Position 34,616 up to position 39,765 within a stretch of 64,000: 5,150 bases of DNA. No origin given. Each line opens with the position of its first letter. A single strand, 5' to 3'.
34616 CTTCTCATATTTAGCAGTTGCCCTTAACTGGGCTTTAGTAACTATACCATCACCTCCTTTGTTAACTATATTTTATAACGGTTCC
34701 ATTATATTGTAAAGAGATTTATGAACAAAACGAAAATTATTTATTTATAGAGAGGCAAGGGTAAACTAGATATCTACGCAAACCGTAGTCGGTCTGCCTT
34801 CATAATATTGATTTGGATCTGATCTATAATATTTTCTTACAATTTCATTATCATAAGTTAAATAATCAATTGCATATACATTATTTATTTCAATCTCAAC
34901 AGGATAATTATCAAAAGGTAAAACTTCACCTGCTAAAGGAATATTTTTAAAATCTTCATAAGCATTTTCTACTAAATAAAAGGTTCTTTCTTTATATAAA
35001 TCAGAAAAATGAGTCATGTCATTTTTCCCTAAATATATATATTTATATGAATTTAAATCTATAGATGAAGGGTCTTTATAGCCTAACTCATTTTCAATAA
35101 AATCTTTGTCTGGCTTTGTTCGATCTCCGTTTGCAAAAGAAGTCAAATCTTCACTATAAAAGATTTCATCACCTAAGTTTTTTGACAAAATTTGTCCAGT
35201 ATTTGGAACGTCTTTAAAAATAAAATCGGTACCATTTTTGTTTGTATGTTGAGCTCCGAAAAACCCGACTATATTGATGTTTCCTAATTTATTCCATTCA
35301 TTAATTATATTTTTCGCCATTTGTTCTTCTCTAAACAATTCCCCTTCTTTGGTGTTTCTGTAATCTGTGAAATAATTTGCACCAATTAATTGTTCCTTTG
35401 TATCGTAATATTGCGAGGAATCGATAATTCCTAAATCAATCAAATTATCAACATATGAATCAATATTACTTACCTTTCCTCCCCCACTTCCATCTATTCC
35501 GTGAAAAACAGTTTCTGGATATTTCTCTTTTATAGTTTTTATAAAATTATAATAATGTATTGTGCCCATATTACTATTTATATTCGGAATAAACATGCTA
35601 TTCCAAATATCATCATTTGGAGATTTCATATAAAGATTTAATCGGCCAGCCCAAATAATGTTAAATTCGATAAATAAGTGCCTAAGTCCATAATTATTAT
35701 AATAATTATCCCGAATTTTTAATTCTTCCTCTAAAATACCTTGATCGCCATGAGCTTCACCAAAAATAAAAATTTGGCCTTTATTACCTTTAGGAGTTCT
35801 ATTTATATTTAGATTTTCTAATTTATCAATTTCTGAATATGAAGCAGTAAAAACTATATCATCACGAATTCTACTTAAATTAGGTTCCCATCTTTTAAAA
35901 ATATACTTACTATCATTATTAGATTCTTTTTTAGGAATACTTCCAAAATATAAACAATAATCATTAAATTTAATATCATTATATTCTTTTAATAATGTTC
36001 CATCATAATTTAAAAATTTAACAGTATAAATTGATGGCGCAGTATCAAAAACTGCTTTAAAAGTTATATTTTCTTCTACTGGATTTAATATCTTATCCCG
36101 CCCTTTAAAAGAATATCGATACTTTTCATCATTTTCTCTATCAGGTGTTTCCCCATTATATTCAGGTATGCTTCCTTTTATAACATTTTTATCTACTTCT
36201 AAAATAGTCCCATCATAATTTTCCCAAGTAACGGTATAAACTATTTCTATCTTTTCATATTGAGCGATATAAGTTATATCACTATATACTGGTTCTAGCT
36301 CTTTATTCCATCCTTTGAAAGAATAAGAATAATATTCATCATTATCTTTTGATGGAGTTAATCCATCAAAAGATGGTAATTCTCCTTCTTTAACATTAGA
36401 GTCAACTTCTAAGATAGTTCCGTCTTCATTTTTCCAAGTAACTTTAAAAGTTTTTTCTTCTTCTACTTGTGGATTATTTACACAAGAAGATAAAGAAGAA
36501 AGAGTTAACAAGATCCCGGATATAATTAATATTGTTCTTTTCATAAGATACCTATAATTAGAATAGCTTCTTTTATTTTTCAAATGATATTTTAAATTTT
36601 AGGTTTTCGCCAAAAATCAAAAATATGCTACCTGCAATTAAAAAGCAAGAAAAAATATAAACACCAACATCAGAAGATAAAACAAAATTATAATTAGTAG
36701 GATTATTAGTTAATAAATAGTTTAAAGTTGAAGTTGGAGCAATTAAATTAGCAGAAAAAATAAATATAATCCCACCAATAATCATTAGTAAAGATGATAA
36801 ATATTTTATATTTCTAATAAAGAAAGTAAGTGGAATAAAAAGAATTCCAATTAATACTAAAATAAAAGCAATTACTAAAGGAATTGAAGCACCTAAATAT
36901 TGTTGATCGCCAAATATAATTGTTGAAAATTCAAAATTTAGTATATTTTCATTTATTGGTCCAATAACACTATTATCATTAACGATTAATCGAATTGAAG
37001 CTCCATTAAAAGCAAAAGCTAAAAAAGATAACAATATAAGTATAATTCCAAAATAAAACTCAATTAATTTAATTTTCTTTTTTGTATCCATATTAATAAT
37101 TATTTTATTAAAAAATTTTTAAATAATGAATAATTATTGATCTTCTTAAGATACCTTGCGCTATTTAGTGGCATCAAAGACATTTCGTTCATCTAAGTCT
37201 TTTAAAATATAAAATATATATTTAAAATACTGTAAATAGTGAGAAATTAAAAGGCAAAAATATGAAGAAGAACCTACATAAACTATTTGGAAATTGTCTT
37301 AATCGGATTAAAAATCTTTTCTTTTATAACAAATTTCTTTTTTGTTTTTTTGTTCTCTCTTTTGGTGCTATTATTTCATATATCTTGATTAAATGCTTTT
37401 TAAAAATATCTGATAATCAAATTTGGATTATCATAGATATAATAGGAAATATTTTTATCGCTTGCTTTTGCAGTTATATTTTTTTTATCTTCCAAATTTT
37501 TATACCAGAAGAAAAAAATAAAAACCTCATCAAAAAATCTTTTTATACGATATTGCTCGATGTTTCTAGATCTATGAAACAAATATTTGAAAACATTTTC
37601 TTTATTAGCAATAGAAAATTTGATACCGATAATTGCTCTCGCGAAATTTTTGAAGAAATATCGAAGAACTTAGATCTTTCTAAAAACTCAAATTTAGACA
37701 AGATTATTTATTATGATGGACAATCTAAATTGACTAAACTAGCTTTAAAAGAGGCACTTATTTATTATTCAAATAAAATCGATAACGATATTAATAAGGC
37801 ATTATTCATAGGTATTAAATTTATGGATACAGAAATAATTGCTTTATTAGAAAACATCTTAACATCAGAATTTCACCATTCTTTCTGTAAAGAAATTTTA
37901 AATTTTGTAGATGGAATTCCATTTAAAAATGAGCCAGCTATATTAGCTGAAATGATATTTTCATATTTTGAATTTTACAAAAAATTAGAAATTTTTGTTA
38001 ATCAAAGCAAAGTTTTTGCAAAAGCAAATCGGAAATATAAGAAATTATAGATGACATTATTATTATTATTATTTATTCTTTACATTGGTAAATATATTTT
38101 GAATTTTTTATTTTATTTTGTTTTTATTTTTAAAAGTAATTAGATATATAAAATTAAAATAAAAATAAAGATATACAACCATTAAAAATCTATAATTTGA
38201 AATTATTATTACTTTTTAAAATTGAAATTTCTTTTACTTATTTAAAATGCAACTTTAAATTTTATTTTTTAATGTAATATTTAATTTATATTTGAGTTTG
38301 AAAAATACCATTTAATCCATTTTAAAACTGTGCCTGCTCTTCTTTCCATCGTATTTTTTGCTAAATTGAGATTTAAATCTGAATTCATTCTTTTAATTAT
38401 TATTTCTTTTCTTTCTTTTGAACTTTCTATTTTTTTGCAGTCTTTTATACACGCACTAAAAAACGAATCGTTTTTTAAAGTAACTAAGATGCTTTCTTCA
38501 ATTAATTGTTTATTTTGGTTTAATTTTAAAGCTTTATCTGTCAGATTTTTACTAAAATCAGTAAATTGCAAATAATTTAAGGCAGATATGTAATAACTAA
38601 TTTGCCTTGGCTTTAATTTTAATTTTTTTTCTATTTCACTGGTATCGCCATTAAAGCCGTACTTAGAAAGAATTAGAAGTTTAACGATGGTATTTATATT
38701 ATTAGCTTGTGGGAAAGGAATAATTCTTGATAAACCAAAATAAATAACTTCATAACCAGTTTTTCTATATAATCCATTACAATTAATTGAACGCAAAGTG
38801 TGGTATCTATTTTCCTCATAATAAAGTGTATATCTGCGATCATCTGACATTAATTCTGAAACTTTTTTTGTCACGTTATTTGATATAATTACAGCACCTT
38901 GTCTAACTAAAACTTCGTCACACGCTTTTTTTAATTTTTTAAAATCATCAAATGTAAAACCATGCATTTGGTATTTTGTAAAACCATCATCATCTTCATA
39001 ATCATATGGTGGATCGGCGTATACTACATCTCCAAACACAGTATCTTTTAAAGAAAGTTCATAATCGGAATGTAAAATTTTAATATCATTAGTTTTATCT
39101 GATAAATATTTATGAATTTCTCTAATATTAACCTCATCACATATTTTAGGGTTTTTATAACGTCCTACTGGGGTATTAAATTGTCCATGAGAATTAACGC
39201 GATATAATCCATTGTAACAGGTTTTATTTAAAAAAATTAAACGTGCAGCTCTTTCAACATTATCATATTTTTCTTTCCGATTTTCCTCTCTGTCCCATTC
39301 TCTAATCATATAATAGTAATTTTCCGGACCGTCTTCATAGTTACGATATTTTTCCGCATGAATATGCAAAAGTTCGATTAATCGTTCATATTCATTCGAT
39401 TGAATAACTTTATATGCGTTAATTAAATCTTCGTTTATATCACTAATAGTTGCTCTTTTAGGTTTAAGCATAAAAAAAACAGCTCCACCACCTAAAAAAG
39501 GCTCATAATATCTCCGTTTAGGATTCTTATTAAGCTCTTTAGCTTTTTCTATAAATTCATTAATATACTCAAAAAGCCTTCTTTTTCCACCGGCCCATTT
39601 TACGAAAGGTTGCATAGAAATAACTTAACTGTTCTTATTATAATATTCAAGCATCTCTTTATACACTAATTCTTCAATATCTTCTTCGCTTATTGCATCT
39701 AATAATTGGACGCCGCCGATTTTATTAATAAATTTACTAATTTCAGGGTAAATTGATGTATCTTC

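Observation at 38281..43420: Tightly coupled five-gene operon: small protein, GHKL ATPase, two unknown proteins, and a Dam-family methyltransferase with an extra C-terminal domain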

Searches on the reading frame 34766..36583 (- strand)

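Call 58: search_protein_families(library=pfam, proteins=[window:34766-36583:-], max_evalue=0.001)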
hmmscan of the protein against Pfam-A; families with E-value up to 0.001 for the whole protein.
window:34766-36583:- (605 aa): 1 family
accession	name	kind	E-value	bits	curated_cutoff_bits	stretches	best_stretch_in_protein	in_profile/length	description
PF22848.2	ASD1_dom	-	0.00028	21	22.2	0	463-560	96-186/239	Alpha-L-arabinofuranosidase 1 domain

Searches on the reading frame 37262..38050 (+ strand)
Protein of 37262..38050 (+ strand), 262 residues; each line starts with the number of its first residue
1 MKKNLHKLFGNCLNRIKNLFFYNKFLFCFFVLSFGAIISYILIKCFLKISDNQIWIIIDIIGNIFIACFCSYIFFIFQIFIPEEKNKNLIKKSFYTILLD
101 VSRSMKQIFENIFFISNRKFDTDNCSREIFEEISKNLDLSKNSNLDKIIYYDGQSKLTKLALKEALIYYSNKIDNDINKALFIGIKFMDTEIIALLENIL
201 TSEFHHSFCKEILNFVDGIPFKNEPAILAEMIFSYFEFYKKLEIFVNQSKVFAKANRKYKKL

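Call 3: search_protein_families(library=pfam, proteins=[window:37262-38050:+], max_evalue=0.1)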
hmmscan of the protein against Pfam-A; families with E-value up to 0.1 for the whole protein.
window:37262-38050:+ (262 aa): 0 families

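Call 4: search_protein_families(library=padloc, proteins=[window:37262-38050:+], max_evalue=0.1)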
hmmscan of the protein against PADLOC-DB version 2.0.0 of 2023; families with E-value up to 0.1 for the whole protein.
window:37262-38050:+ (262 aa): 1 family
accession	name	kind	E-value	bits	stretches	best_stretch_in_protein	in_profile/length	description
PDLC04850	PDC-S05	-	0.063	11.6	0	43-89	12-58/86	-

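Call 5: search_protein_families(library=ncbifam, proteins=[window:37262-38050:+], max_evalue=0.1)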
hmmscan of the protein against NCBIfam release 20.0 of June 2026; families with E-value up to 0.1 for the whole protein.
window:37262-38050:+ (262 aa): 0 families

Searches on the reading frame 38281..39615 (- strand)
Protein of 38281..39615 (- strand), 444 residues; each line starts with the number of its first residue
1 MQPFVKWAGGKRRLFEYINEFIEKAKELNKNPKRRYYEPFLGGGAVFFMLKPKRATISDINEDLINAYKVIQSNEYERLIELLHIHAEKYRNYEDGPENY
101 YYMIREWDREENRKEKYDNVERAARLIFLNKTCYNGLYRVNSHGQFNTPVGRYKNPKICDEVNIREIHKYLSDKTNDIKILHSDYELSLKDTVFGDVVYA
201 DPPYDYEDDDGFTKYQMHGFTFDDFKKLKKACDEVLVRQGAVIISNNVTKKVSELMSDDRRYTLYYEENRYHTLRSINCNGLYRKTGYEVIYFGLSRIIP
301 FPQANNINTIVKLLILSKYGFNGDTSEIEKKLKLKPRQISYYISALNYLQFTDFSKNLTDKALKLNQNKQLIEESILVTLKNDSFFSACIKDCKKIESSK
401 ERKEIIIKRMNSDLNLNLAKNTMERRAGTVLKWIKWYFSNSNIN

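Call 3: search_protein_families(library=pfam, proteins=[window:38281-39615:-], max_evalue=0.1)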
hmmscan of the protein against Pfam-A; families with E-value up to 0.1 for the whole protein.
window:38281-39615:- (444 aa): 2 families
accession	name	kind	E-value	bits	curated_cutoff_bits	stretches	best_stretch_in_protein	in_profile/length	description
PF02086.21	MethyltransfD12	-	5.5e-50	170.9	22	1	7-272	1-252/253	D12 class N6 adenine-specific DNA methyltransferase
PF23871.1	DUF7226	-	4.3e-14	53.1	27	1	324-440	15-140/142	Domain of unknown function (DUF7226)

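Call 4: search_protein_families(library=padloc, proteins=[window:38281-39615:-], max_evalue=0.1)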
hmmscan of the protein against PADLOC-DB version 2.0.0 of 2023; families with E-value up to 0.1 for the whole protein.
window:38281-39615:- (444 aa): 20 families
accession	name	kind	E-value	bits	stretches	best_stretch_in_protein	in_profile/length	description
PDLC03294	MTase_II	-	2.6e-72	241.7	1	1-291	4-267/272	Type II methyltransferase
PDLC03735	oMTase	-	1.8e-62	209.3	1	2-260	8-254/284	orphan methyltransferase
PDLC03266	MTase_II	-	2.4e-52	176.1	1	2-276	15-267/285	Type II methyltransferase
PDLC03729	oMTase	-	7.2e-47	158.2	1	2-291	5-265/275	orphan methyltransferase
PDLC03261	MTase_II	-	4.1e-46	155.5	1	2-291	25-283/643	Type II methyltransferase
PDLC03344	MTase_II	-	1.1e-31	107.7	1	2-159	4-146/154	Type II methyltransferase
PDLC03264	MTase_II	-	7.2e-23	79.3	1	25-232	29-224/306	Type II methyltransferase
PDLC03247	MTase_II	-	7.2e-20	69.3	1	5-274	6-252/282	Type II methyltransferase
PDLC03383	MTase_II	-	1.8e-17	61.7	1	6-251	23-265/318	Type II methyltransferase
PDLC03302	MTase_II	-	1.9e-17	61.2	1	4-220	362-558/626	Type II methyltransferase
PDLC03349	MTase_II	-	8.2e-16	56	2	99-229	172-296/374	Type II methyltransferase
PDLC03253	MTase_II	-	7.2e-13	46.8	1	1-208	3-183/253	Type II methyltransferase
PDLC03290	MTase_II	-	7.4e-12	43.2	1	4-252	7-242/292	Type II methyltransferase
PDLC04018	PD-Lambda-5_B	-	3.6e-10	37.6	1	6-266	9-255/291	-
PDLC03717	oMTase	-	7.2e-10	36.7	1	6-232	7-215/285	orphan methyltransferase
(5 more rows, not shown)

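Call 5: search_protein_families(library=ncbifam, proteins=[window:38281-39615:-], max_evalue=0.1)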
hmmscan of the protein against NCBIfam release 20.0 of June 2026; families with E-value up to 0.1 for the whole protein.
window:38281-39615:- (444 aa): 2 families
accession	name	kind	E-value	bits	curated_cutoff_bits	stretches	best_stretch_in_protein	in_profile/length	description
TIGR00571.1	dam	subfamily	1.2e-65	221.9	114.85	1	1-290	1-263/267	Dam family site-specific DNA-(adenine-N6)-methyltransferase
NF008152.0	PRK10904.1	equivalog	9.6e-35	120.3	441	1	3-286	6-260/271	adenine-specific DNA-methyltransferase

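Call 65: search_solved_structures(query=window:38281-39615:-, max_evalue=0.001, show_alignments=2)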
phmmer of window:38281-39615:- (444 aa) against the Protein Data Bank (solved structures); distinct sequences matched with E-value up to 0.001: 7.
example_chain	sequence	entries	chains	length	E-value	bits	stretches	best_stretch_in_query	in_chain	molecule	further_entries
2dpm_A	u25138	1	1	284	1.1e-54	189.5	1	1-266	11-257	PROTEIN (ADENINE-SPECIFIC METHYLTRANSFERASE DPNII 1)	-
4gol_D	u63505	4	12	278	7.2e-25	91.3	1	3-285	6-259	DNA adenine methylase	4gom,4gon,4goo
2g1p_A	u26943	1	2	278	7.4e-25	91.3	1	3-285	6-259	DNA adenine methylase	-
4gbe_D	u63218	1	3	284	7.7e-25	91.2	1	3-285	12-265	DNA adenine methylase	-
2ore_D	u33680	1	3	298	9.2e-25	91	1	3-285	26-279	DNA adenine methylase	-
4rtj_A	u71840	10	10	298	9.5e-25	90.9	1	3-285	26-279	DNA adenine methylase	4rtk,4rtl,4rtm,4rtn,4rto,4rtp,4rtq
7m6b_B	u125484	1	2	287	1.7e-07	34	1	33-206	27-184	Site-specific DNA-methyltransferase (adenine-specific)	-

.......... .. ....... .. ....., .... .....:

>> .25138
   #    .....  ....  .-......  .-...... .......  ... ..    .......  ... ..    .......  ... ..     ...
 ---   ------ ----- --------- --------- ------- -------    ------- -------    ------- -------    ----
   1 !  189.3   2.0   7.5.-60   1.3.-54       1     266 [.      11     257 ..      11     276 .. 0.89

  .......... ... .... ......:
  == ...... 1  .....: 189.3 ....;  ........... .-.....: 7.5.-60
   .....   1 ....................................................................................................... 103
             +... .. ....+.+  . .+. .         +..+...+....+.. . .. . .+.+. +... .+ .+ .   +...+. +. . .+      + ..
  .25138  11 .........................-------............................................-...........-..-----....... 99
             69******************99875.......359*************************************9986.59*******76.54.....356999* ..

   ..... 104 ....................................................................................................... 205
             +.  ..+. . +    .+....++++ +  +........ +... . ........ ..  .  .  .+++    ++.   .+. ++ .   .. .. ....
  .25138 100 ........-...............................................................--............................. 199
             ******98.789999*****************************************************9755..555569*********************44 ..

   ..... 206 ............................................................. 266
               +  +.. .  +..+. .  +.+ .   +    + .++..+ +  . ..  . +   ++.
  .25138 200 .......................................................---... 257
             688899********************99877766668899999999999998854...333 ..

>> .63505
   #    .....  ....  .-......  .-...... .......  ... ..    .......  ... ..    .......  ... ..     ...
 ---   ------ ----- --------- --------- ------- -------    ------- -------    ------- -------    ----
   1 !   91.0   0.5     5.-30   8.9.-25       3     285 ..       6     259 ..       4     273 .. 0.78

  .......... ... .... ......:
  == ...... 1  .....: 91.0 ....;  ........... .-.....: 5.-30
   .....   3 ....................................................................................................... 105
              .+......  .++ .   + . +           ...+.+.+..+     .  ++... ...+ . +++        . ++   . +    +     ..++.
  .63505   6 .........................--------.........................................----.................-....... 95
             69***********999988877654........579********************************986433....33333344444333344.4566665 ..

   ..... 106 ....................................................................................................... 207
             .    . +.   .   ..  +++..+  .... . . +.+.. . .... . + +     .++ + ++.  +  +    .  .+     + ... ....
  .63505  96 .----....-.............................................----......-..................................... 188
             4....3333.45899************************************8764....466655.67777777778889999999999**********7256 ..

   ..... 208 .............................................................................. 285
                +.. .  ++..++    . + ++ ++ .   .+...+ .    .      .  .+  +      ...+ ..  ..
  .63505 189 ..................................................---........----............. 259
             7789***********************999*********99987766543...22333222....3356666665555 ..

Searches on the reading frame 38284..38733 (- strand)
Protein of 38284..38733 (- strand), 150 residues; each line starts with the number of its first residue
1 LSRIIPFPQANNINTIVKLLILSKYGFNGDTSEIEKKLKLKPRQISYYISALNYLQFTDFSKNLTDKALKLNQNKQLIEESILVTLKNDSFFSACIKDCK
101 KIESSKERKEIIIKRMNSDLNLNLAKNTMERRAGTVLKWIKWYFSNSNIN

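Call 67: search_solved_structures(query=A5, max_evalue=10, show_alignments=2)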
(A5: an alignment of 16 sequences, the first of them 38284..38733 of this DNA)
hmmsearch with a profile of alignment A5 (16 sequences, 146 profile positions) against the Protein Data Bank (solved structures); distinct sequences matched with E-value up to 10: 4.
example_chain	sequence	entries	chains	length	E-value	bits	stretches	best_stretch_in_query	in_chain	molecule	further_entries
7bst_A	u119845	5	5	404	0.12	15.5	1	3-49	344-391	Type-1 restriction enzyme EcoR124II specificity protein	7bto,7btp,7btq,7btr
9rvc_B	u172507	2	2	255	0.95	12.6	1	28-92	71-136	Small ribosomal subunit protein uS2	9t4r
5m1m_A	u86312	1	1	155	1.1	12.4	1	65-136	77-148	Matrix protein 1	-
1z6o_A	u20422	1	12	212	1.5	11.9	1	39-113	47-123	Ferritin light chain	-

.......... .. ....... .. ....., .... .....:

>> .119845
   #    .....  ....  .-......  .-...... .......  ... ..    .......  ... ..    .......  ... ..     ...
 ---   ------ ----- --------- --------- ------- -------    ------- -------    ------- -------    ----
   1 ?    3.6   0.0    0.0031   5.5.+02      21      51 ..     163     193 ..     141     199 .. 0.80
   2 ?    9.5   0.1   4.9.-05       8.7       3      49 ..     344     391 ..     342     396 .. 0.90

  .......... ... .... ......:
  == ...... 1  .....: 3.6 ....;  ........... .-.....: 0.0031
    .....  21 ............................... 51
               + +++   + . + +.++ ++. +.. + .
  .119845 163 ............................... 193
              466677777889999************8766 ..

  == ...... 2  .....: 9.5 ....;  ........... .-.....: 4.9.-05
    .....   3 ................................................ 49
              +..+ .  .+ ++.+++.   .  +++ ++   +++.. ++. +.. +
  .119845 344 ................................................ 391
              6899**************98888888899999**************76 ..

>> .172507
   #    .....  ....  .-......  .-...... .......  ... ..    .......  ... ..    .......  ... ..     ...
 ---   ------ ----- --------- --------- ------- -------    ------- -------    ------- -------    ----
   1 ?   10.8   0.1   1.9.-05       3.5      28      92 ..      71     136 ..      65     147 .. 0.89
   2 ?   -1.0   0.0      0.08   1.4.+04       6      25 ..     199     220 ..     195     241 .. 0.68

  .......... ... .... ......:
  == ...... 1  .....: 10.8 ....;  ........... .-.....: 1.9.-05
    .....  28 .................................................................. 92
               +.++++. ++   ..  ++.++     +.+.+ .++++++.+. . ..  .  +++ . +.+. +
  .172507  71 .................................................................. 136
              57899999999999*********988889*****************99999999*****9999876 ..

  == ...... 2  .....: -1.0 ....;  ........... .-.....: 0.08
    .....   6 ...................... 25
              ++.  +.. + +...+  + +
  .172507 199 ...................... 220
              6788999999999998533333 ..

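Call 104: search_dna_similar(query=window:38284-38733:-, collection=plasmids, mode=protein, max_evalue=0.001, max_rows=12)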
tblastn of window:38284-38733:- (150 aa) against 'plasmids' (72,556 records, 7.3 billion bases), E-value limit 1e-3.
No match.
